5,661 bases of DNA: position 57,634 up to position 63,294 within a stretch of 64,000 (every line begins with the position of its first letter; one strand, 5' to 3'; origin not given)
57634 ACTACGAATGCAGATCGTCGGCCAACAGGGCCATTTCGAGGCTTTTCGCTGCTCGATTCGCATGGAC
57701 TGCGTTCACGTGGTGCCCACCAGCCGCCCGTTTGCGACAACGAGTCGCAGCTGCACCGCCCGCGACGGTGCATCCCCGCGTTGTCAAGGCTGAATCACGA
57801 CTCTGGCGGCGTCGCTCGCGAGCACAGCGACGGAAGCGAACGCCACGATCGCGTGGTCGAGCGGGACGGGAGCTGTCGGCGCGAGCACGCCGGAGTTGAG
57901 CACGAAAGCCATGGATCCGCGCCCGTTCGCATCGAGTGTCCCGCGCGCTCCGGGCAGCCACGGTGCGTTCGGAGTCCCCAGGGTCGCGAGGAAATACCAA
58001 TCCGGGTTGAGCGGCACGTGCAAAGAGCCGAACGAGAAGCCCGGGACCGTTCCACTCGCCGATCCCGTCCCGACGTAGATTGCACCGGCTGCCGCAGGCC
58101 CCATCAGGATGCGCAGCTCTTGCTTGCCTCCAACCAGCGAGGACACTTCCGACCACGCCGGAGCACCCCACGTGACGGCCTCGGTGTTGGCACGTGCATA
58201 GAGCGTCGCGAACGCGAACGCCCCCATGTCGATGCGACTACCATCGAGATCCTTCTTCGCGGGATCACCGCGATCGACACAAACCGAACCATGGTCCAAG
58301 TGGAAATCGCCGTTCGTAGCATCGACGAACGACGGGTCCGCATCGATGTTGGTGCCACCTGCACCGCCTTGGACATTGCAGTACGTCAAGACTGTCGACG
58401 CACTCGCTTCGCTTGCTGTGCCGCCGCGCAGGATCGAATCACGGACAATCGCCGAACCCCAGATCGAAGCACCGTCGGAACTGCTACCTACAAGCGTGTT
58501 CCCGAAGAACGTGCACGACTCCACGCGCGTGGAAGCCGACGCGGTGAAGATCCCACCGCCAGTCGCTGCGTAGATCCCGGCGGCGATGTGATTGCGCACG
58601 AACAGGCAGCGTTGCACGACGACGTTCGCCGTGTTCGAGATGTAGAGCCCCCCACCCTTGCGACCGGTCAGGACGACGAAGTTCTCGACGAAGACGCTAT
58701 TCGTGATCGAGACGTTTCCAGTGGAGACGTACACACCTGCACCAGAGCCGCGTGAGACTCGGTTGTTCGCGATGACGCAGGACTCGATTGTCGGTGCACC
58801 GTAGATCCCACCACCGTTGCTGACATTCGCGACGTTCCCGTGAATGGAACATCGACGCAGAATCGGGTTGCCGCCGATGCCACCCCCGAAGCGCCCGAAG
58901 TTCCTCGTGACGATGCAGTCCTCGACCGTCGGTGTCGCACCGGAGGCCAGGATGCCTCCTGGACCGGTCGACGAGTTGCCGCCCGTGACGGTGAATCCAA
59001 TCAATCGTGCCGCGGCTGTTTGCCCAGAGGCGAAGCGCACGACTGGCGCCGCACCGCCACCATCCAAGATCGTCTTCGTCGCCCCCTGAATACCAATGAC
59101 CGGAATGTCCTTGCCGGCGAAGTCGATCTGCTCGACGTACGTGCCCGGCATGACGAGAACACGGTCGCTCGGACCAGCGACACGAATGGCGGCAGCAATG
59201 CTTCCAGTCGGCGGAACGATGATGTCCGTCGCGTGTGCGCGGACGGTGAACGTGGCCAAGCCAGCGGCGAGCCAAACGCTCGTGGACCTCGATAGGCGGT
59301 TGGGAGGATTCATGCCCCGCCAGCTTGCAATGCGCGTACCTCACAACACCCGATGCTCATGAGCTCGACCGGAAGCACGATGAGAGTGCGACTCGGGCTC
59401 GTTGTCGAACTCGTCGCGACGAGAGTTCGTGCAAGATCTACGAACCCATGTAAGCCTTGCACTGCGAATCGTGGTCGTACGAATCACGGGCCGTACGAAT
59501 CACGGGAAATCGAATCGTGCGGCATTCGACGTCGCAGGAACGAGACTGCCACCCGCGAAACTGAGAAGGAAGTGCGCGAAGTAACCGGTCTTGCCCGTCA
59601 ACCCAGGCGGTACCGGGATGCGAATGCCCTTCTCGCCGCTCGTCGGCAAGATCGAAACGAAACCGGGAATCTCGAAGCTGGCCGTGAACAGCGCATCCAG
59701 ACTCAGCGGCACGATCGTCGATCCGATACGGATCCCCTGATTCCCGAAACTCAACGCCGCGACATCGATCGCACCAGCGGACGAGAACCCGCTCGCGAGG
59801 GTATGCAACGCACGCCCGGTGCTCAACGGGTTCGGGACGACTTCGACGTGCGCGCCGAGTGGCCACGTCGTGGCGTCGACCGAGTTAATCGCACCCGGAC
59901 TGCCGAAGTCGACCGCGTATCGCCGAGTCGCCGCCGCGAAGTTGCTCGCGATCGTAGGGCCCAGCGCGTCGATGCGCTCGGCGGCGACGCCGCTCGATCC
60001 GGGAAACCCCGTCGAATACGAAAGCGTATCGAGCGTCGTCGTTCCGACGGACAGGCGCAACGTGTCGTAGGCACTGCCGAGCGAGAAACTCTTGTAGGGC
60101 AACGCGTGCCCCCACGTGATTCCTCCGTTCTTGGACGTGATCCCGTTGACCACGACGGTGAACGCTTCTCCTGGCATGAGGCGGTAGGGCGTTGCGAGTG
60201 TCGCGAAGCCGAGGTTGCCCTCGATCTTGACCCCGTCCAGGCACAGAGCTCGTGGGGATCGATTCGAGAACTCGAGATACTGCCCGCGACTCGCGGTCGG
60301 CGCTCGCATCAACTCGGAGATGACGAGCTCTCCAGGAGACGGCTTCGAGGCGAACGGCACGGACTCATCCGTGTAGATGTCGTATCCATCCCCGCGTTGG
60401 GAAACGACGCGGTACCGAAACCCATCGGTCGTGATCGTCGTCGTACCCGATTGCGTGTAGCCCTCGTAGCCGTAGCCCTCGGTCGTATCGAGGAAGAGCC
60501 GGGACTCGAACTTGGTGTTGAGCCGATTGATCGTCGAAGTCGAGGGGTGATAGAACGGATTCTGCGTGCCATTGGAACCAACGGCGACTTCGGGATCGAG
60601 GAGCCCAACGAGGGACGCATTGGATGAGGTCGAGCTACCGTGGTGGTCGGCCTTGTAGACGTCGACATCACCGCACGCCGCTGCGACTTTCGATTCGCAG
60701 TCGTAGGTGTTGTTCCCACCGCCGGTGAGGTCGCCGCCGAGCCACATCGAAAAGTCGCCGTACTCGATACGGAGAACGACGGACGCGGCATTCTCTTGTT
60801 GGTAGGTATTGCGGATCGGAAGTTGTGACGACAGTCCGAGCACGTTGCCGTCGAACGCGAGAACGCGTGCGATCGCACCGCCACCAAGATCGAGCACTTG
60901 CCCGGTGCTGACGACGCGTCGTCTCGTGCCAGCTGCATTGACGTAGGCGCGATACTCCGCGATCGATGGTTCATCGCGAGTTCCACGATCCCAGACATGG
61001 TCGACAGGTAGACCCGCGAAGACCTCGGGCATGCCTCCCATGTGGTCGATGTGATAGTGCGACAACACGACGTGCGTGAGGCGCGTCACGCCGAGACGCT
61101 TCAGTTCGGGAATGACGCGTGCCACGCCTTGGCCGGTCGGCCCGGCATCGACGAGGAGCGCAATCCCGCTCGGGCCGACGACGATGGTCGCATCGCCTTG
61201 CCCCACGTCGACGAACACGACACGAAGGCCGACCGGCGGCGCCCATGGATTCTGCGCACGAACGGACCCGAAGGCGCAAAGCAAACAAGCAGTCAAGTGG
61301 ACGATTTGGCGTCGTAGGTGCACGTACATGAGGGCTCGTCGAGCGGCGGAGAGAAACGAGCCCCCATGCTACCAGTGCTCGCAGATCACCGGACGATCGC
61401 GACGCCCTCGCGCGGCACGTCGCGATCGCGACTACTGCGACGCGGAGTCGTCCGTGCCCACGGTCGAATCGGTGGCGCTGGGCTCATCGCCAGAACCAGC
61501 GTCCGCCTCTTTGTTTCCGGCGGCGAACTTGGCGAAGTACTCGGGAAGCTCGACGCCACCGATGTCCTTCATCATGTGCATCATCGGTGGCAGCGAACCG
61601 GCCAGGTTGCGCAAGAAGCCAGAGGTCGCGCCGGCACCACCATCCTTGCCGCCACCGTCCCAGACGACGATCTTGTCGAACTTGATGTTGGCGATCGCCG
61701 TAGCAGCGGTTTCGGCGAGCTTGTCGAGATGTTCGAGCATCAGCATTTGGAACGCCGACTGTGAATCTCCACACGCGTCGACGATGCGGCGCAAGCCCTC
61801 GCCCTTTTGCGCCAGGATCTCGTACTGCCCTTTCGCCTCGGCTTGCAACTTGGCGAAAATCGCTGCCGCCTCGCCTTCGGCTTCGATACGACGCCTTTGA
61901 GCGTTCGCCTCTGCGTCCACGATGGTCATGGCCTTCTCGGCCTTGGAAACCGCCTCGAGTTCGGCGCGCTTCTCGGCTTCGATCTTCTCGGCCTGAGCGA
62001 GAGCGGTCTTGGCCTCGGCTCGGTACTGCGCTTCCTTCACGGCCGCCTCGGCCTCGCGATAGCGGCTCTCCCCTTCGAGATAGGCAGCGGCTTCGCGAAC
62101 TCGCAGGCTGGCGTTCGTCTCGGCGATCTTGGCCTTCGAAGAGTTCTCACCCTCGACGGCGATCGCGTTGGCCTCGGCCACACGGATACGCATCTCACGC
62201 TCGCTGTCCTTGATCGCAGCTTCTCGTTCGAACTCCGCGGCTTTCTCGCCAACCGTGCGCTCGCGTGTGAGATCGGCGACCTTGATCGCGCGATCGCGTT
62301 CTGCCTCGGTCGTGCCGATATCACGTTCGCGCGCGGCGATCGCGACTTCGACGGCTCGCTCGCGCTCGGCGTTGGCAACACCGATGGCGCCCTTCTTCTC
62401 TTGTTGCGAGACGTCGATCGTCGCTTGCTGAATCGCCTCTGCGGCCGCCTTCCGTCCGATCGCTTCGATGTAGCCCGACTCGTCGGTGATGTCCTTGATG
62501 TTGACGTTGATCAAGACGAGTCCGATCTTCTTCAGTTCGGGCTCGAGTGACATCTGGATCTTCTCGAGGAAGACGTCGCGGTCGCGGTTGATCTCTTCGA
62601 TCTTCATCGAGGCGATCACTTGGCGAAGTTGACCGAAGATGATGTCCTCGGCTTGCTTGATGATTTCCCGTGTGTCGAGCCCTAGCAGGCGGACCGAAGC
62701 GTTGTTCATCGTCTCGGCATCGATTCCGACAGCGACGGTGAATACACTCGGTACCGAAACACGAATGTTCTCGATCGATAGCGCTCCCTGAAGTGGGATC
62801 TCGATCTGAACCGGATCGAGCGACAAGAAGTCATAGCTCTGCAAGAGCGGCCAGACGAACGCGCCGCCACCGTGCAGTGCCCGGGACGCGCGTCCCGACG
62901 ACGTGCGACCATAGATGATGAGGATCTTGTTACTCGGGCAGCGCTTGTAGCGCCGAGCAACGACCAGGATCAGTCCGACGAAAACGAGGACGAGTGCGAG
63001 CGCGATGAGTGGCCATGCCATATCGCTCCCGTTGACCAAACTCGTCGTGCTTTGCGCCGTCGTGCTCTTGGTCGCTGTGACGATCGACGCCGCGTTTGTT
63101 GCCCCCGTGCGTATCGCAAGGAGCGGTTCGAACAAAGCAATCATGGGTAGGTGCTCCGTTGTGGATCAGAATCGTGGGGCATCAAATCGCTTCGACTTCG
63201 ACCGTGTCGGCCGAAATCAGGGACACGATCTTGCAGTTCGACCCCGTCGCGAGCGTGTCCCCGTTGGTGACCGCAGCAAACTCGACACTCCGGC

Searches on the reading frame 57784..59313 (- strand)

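Call 71: search_protein_families(library=pfam, proteins=[window:57784-59313:-], max_evalue=0.0001)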
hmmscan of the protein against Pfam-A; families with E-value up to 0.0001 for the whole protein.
window:57784-59313:- (509 aa): 2 families
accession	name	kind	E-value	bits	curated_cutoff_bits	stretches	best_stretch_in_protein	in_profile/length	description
PF13229.12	Beta_helix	-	5.5e-12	46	25.9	1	105-254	14-149/158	Right handed beta helix region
PF05048.19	NosD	-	6.1e-06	26.3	23.6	1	106-277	26-172/212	Periplasmic copper-binding protein (NosD)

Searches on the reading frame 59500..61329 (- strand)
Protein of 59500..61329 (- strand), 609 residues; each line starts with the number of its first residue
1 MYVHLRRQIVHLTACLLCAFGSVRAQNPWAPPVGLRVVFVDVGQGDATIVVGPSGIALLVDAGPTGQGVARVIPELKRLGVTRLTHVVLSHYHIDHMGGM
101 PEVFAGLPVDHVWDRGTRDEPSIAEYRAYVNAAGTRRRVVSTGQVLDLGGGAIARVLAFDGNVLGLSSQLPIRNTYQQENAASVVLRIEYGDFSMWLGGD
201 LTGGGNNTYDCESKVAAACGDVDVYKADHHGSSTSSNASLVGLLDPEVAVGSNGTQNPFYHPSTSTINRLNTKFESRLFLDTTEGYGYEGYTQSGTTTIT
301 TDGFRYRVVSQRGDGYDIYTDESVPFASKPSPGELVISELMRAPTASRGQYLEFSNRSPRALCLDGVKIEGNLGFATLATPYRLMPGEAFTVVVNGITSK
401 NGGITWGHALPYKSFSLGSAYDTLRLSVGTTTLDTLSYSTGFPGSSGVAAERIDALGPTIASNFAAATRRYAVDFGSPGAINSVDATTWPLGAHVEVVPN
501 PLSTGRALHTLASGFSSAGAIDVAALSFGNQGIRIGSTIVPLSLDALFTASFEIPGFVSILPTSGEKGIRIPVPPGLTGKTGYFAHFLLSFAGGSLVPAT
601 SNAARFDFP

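Call 71: search_protein_families(library=pfam, proteins=[window:59500-61329:-], max_evalue=0.0001)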
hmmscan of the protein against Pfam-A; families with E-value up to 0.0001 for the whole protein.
window:59500-61329:- (609 aa): 3 families
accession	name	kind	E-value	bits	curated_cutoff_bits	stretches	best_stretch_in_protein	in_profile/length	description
PF00753.33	Lactamase_B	-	8.3e-12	45.9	22.7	1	41-119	2-79/196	Metallo-beta-lactamase superfamily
PF12706.13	Lactamase_B_2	-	1e-06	28.9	27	1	58-202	3-144/200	Beta-lactamase superfamily domain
PF00932.25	LTD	-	1.6e-05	25.6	34.3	1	330-438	3-107/109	Lamin Tail Domain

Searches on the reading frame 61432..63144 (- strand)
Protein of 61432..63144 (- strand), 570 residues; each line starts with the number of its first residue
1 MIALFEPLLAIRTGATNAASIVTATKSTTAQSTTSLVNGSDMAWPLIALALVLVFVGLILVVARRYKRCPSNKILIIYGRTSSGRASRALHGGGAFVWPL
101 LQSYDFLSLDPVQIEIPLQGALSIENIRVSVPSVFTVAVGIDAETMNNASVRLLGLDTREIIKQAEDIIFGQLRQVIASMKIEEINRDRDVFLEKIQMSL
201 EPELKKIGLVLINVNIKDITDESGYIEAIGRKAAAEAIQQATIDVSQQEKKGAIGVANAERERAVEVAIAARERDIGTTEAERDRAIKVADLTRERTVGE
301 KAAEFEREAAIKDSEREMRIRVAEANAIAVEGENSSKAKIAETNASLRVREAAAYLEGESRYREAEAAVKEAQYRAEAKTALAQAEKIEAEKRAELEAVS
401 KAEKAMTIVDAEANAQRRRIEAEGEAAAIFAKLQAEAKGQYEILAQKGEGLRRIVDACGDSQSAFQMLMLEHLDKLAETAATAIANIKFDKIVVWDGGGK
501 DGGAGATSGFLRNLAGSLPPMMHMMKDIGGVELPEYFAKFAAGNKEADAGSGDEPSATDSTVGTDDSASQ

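Call 71: search_protein_families(library=pfam, proteins=[window:61432-63144:-], max_evalue=0.0001)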
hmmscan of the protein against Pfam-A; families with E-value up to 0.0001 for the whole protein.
window:61432-63144:- (570 aa): 1 family
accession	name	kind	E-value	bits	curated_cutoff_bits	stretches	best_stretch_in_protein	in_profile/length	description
PF01145.31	Band_7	-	3.3e-28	99.3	23.6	1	70-250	4-176/176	SPFH domain / Band 7 family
